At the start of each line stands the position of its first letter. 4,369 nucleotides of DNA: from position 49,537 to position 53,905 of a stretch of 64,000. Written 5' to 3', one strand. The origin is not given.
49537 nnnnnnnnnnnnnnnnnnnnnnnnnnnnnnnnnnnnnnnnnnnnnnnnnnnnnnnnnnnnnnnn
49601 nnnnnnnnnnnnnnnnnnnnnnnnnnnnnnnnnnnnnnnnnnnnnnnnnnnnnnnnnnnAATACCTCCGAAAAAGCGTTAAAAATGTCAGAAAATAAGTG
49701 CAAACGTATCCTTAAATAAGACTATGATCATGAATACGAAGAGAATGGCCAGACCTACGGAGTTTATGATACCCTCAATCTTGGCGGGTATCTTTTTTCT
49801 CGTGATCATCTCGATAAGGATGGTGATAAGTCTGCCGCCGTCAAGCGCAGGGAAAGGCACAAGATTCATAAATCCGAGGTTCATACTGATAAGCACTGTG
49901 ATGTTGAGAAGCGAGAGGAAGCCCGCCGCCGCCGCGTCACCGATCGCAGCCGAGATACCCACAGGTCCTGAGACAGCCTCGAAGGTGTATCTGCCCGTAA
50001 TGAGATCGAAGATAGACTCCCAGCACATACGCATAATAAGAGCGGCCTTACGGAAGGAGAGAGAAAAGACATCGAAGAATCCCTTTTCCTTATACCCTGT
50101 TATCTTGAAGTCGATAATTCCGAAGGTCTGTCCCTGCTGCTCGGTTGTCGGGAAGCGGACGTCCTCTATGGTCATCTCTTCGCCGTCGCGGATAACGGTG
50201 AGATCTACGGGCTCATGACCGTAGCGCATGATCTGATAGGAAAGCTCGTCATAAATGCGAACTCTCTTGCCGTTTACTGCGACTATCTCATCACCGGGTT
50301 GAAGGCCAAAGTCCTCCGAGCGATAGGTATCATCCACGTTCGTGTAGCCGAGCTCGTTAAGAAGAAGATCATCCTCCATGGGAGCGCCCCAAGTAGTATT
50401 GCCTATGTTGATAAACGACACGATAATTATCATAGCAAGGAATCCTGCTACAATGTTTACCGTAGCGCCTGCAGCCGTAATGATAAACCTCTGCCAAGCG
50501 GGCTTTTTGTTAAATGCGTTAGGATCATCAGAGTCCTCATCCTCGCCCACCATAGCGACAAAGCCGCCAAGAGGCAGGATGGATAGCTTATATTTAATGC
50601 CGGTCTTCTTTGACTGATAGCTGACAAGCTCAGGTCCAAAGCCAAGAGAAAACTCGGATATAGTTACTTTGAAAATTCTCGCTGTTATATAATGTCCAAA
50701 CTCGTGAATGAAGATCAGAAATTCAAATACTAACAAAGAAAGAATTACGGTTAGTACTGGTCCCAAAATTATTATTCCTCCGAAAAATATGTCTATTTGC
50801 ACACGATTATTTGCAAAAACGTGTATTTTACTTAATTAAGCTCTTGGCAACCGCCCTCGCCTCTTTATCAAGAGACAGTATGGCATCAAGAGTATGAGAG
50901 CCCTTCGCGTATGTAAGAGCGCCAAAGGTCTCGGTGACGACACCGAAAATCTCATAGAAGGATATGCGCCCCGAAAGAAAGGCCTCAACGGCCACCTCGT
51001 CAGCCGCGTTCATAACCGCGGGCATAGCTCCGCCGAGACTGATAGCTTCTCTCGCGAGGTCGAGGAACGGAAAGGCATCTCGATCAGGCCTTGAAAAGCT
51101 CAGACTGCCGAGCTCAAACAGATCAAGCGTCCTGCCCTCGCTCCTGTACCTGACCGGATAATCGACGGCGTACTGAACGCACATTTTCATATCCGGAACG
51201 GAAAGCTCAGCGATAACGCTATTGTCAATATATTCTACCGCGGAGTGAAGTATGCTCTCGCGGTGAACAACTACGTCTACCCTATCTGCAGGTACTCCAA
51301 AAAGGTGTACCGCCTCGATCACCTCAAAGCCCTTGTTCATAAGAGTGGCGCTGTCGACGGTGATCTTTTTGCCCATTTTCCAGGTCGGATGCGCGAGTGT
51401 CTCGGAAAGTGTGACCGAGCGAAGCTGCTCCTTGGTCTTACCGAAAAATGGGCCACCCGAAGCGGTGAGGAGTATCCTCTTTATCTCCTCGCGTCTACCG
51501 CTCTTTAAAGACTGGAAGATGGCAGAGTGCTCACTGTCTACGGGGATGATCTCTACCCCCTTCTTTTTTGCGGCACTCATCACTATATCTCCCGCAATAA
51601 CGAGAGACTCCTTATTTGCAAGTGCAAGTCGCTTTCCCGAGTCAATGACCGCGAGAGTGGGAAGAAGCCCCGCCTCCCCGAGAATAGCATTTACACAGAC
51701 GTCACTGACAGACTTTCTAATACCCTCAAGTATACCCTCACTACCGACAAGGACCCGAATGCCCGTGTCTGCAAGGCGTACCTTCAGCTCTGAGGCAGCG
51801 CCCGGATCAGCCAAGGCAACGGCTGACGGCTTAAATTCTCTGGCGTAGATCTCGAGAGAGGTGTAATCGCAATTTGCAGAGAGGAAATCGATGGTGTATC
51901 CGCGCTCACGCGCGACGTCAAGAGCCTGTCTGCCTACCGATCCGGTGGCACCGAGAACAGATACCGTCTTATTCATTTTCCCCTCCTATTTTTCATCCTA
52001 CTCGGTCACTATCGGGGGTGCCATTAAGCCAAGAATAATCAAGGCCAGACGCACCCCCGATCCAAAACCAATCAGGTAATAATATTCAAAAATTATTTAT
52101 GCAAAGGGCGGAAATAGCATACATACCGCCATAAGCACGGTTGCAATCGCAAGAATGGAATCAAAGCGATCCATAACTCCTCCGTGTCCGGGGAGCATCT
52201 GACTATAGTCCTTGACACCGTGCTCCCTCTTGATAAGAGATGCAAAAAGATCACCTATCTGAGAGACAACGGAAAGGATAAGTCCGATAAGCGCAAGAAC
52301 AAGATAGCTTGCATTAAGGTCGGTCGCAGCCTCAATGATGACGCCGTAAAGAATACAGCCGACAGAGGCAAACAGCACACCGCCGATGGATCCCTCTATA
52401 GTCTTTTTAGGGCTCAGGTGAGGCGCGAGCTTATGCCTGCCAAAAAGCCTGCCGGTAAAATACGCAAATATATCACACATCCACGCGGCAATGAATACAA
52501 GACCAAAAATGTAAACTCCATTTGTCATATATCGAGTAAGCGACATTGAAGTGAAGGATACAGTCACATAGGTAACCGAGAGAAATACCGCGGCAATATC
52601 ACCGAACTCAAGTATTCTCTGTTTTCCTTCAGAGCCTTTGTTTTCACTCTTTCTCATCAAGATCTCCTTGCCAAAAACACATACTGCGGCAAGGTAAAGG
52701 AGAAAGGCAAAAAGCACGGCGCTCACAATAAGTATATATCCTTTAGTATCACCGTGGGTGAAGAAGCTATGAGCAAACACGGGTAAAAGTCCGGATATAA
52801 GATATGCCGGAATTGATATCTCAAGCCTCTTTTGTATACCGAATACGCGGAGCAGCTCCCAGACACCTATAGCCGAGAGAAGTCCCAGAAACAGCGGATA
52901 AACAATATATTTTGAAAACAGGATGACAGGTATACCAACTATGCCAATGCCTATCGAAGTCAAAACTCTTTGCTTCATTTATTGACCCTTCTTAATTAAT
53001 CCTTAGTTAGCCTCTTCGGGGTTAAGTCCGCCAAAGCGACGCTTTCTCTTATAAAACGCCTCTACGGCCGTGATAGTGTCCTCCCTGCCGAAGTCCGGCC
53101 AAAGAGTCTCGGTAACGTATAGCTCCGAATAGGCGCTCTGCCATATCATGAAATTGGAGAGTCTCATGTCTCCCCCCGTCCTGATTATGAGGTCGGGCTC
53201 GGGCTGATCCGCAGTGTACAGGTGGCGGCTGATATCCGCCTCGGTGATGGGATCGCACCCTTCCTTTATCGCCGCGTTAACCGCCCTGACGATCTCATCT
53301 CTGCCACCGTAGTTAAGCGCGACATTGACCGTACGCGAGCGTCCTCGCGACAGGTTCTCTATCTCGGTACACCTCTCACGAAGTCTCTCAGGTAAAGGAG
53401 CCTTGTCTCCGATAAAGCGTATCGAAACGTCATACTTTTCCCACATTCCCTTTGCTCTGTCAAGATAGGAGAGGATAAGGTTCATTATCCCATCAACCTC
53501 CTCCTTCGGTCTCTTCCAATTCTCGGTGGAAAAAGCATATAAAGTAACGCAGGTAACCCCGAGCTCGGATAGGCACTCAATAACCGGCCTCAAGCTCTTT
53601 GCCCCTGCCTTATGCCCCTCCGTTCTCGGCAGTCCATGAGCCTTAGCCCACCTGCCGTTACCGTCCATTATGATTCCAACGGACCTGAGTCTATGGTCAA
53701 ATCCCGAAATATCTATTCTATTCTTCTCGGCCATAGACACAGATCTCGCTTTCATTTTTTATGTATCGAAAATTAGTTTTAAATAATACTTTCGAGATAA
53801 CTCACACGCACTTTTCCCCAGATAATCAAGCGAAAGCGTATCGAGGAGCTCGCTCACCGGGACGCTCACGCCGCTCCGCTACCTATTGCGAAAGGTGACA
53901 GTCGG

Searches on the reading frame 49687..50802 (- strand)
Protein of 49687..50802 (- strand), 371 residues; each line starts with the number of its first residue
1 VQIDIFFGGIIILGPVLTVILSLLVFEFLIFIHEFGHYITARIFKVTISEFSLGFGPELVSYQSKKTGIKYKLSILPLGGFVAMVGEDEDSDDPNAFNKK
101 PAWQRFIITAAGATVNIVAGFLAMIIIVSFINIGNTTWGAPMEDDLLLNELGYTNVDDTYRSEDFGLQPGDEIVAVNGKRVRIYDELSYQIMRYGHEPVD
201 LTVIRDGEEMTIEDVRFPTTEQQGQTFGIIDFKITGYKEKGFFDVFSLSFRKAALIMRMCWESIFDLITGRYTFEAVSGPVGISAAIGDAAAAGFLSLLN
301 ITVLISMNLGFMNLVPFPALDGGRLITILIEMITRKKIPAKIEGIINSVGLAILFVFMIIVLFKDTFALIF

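Call 87: search_protein_families(library=pfam, proteins=[window:49687-50802:-], max_evalue=0.00001)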
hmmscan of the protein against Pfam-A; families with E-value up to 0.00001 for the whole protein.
window:49687-50802:- (371 aa): 2 families
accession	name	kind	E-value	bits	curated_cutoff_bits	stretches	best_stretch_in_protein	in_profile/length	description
PF02163.28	Peptidase_M50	-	1.6e-59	201.4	27.2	1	23-356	3-220/221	Peptidase family M50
PF17820.7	PDZ_6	-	8.6e-06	25.9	27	0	163-205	12-54/54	PDZ domain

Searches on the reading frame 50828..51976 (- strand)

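Call 87: search_protein_families(library=pfam, proteins=[window:50828-51976:-], max_evalue=0.00001)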
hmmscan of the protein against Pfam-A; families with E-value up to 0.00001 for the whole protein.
window:50828-51976:- (382 aa): 3 families
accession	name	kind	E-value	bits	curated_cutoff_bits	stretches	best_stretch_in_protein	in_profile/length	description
PF08436.17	DXP_redisom_C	-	2.2e-39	133.9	26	1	143-226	1-84/84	1-deoxy-D-xylulose 5-phosphate reductoisomerase C-terminal domain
PF13288.12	DXPR_C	-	6.2e-35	120.4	27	1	258-375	1-114/115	DXP reductoisomerase C-terminal domain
PF02670.22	DXP_reductoisom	-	9.3e-32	110.9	21.7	1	5-129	1-129/129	1-deoxy-D-xylulose 5-phosphate reductoisomerase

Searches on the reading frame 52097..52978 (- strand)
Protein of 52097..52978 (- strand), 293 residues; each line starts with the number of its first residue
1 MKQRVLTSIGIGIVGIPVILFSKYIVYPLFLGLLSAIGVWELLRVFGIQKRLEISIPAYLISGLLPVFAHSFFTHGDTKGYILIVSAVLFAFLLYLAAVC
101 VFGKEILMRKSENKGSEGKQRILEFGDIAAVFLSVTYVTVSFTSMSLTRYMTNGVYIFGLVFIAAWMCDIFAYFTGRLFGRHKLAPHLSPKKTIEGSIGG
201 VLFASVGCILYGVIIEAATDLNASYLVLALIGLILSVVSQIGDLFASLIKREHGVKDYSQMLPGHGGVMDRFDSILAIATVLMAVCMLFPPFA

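Call 87: search_protein_families(library=pfam, proteins=[window:52097-52978:-], max_evalue=0.00001)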
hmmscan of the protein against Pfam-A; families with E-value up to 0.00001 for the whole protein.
window:52097-52978:- (293 aa): 1 family
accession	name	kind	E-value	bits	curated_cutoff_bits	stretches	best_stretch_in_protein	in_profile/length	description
PF01148.25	CTP_transf_1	-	1.3e-58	199.4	24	1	2-289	1-264/264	Cytidylyltransferase family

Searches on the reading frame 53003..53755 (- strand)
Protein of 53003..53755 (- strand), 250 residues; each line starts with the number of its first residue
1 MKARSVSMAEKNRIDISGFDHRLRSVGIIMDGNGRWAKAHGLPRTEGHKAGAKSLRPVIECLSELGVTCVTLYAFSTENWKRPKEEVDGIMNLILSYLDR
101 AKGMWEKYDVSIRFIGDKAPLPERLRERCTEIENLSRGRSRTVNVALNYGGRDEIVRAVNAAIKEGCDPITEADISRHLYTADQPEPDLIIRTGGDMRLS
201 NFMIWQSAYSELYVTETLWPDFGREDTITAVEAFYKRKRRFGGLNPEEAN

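Call 87: search_protein_families(library=pfam, proteins=[window:53003-53755:-], max_evalue=0.00001)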
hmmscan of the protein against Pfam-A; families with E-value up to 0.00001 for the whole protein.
window:53003-53755:- (250 aa): 1 family
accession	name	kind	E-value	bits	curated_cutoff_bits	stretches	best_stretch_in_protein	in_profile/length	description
PF01255.24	Prenyltransf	-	2e-81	273.2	27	1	29-242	1-219/219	Putative undecaprenyl diphosphate synthase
